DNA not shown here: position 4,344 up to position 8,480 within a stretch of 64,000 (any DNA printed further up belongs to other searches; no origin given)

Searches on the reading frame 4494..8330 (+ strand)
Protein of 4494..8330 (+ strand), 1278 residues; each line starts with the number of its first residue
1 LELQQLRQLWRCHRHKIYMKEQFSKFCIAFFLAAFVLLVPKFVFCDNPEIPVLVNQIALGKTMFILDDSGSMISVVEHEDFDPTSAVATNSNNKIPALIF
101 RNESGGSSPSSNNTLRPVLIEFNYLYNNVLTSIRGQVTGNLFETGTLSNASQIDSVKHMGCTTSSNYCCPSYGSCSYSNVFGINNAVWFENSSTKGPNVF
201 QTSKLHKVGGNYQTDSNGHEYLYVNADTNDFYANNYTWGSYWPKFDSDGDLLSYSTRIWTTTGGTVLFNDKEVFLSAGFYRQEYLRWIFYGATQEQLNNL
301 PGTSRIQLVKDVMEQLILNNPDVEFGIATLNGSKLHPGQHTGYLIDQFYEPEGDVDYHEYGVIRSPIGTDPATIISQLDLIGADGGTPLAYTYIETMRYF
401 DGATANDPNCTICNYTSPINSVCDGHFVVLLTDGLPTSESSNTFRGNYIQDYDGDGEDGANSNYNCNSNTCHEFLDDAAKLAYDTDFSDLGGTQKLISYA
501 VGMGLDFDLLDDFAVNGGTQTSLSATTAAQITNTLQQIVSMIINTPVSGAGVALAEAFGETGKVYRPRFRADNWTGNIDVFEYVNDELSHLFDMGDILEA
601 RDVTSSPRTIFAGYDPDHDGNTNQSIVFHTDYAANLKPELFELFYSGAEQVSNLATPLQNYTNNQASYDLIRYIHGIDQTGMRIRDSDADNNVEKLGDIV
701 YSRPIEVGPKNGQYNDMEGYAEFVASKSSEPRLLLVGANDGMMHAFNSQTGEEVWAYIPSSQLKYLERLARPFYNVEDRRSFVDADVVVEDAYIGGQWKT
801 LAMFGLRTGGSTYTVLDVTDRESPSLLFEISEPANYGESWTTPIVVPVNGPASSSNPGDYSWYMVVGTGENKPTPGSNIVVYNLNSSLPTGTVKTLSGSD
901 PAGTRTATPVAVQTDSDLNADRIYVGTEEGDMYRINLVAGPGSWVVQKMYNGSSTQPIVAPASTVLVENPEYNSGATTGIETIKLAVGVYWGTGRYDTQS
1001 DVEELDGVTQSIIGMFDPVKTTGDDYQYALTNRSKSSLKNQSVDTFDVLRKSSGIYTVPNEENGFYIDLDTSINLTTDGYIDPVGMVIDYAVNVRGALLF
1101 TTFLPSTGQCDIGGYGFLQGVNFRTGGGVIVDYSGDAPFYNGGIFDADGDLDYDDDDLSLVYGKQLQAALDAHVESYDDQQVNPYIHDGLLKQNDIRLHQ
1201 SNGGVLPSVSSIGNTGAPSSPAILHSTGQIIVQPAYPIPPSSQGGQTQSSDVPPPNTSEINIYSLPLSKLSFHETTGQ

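Call 50: search_protein_families(library=pfam, proteins=[window:4494-8330:+], max_evalue=0.00001)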
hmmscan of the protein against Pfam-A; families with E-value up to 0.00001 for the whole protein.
window:4494-8330:+ (1278 aa): 1 family
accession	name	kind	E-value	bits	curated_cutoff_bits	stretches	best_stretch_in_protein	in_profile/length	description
PF05567.17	T4P_PilY1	-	2.9e-18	66.4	28.1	1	696-1044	1-399/411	PilY1 beta-propeller domain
